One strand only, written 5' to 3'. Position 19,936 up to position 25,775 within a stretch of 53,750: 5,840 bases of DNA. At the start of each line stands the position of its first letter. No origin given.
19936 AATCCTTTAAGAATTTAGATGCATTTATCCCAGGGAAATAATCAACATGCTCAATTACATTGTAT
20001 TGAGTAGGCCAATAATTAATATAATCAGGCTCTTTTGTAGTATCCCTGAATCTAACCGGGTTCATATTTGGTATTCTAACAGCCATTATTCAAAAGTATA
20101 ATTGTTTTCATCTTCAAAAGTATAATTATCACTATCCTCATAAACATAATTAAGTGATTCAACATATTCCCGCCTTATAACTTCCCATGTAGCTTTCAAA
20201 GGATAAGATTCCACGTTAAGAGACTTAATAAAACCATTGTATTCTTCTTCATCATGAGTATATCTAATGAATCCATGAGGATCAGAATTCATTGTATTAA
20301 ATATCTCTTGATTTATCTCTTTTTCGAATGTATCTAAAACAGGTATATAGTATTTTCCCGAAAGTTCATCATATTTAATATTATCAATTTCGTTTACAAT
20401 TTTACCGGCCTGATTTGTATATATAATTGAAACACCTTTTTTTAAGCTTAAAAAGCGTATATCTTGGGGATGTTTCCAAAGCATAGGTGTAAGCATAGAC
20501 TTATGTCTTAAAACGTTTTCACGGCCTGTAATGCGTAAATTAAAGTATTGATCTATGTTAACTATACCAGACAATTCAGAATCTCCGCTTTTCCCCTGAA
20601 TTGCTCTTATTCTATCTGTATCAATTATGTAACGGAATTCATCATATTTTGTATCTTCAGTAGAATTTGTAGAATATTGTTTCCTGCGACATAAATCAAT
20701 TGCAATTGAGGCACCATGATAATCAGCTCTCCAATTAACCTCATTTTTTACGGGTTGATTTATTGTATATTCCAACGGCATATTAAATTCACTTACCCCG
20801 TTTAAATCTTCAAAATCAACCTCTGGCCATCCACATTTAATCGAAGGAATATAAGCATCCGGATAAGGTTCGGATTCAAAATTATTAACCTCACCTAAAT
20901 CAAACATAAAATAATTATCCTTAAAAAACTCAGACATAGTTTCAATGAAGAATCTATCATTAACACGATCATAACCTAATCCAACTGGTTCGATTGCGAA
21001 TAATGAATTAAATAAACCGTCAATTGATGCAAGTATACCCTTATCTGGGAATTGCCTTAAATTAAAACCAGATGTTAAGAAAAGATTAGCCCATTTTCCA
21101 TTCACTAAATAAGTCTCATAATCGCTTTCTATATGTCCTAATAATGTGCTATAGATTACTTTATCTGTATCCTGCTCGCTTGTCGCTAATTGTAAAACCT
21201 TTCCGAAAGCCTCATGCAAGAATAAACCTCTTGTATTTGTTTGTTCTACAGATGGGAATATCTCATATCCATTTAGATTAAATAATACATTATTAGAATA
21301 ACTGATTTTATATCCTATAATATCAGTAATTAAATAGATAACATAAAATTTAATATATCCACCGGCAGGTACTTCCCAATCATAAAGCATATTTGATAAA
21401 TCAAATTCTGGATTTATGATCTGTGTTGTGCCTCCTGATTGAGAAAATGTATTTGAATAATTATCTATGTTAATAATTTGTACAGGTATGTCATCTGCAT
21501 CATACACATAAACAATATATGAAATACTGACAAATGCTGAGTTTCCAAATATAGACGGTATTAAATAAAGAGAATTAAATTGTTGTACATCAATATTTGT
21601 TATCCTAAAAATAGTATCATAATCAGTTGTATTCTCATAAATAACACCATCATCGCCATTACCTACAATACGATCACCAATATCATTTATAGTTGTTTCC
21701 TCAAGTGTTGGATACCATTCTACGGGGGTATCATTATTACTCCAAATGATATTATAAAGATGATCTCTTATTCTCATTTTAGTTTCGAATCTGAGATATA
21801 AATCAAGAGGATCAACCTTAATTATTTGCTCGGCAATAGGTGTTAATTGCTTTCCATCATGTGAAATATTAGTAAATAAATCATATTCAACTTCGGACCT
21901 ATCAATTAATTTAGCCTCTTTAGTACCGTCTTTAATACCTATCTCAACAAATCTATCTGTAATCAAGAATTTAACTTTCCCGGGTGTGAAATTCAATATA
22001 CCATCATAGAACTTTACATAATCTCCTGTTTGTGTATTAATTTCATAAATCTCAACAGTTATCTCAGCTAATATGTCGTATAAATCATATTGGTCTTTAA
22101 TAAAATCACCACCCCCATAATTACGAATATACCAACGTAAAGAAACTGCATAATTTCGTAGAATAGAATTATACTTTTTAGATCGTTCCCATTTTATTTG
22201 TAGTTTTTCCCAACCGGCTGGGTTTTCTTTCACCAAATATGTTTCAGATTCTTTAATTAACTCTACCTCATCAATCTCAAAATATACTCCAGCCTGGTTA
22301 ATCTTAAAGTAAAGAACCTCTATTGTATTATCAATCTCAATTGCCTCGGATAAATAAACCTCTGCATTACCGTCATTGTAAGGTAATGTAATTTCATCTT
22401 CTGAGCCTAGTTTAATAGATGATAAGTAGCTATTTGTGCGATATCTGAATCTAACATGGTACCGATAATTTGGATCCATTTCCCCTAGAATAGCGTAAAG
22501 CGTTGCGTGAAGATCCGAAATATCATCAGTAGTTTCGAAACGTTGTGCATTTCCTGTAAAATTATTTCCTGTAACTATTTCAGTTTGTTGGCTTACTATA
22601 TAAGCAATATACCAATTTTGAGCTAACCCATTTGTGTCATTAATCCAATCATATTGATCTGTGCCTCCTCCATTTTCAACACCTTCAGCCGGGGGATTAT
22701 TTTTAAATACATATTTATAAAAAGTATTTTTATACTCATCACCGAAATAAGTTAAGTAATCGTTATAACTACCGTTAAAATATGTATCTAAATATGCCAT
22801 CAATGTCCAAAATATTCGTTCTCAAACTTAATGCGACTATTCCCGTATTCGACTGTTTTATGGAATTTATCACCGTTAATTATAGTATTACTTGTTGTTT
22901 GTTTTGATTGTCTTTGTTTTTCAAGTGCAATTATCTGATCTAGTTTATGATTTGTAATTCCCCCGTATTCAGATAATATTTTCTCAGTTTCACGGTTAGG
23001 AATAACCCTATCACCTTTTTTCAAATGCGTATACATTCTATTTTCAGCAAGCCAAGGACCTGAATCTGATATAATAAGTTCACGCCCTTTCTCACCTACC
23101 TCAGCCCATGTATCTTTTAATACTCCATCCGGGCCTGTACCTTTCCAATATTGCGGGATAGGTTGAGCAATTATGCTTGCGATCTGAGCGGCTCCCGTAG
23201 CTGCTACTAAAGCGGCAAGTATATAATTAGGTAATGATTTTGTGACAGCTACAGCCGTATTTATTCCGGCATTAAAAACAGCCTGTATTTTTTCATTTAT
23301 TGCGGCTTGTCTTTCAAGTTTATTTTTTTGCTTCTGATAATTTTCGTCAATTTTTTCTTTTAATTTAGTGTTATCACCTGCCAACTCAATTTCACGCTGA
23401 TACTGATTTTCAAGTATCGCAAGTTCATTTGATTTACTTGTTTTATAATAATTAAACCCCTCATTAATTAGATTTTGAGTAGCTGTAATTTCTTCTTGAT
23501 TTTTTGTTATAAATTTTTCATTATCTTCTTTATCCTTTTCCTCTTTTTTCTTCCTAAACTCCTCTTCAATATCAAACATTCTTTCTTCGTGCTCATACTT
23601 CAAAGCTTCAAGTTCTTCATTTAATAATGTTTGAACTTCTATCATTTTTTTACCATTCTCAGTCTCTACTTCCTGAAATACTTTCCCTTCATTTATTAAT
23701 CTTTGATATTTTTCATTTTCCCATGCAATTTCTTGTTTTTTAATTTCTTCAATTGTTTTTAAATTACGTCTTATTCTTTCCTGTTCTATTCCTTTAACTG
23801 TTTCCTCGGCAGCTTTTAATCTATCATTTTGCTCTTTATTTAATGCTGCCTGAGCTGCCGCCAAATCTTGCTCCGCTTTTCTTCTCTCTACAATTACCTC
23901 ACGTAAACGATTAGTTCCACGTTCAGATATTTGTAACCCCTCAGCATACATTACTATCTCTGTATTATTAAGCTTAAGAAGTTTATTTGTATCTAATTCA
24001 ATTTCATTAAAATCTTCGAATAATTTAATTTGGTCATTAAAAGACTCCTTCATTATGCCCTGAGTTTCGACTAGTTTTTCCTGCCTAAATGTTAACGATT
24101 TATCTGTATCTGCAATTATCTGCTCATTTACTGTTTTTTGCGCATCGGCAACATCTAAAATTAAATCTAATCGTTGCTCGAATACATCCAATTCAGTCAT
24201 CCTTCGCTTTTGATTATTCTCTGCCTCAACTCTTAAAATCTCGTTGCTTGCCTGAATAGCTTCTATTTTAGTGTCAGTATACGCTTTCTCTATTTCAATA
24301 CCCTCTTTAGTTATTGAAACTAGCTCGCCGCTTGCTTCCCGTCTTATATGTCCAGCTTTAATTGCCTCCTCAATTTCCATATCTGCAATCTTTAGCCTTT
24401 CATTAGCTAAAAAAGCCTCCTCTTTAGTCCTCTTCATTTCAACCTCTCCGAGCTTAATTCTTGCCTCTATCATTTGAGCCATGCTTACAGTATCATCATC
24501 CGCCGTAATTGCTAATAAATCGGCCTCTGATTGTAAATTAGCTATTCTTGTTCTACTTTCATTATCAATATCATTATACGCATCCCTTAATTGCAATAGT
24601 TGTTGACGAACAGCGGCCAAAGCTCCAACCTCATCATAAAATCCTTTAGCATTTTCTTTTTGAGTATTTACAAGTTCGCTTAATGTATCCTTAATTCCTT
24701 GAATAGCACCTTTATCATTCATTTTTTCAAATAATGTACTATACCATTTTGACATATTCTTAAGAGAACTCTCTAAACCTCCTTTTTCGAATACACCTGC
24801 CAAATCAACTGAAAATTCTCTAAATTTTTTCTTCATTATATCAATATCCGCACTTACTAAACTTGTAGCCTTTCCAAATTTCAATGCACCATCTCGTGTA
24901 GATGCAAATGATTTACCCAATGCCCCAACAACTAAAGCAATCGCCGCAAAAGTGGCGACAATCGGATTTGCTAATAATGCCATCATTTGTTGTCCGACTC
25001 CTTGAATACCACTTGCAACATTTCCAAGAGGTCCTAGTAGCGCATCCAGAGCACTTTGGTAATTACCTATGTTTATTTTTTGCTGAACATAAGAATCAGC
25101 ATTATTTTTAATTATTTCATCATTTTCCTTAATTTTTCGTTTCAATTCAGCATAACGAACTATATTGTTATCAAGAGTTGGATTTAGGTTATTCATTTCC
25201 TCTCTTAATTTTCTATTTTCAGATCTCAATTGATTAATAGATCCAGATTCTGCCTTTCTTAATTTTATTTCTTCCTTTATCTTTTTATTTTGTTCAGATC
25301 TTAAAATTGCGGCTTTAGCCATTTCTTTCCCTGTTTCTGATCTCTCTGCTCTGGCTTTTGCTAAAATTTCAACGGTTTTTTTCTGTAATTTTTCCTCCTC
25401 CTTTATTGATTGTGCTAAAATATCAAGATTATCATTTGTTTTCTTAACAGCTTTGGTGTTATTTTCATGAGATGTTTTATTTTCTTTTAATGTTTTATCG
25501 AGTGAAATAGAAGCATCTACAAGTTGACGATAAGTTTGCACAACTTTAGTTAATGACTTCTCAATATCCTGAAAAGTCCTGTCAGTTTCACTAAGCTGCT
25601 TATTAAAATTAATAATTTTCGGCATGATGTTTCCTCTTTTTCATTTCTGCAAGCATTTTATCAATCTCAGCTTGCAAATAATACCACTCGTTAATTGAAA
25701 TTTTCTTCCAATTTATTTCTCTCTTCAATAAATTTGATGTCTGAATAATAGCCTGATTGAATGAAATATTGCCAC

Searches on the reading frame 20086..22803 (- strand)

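Call 20: search_protein_families(library=phrogs, proteins=[window:20086-22803:-], max_evalue=0.001)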
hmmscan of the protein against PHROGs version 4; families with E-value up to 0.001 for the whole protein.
window:20086-22803:- (905 aa): 1 family
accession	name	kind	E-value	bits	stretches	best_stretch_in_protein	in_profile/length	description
phrog_15220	-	head and packaging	4.9e-46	158.3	1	193-863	20-743/759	virion structural protein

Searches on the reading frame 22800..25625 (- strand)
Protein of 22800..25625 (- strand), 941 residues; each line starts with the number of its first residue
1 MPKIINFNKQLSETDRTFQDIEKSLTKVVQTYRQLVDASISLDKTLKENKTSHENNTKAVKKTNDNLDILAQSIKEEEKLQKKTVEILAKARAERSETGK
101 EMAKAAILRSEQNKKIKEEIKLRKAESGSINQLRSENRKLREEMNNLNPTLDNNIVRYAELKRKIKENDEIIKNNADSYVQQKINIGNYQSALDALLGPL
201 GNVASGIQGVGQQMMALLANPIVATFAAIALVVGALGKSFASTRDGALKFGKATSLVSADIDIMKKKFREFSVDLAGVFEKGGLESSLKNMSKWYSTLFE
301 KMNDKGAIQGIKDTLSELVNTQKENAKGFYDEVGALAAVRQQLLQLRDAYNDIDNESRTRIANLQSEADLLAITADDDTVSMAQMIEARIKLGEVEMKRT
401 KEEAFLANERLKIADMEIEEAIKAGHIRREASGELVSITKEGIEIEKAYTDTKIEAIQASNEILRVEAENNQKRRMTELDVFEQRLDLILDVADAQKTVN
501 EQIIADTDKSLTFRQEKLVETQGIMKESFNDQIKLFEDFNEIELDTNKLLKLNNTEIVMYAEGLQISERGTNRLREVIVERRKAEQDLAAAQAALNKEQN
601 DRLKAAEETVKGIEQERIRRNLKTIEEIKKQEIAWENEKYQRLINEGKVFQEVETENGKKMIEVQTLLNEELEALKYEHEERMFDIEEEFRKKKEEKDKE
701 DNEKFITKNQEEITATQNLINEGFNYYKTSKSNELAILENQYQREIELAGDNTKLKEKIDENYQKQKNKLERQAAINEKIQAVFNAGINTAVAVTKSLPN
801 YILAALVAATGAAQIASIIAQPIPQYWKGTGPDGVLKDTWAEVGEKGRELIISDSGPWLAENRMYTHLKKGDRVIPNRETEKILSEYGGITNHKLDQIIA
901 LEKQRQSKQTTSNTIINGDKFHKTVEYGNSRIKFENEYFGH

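Call 20: search_protein_families(library=phrogs, proteins=[window:22800-25625:-], max_evalue=0.001)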
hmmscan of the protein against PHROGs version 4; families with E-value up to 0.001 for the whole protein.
window:22800-25625:- (941 aa): 4 families
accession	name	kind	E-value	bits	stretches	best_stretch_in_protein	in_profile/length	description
phrog_33615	-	unknown function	4.2e-26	92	1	692-904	1095-1314/1395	-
phrog_26705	-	unknown function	4.6e-21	75.5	2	755-879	1103-1228/1302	-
phrog_18891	-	tail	6.1e-09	35.3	1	320-881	564-1110/1191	tail length tape measure protein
phrog_167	-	tail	3.2e-05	22.8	1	819-889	1016-1100/1555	tail length tape measure protein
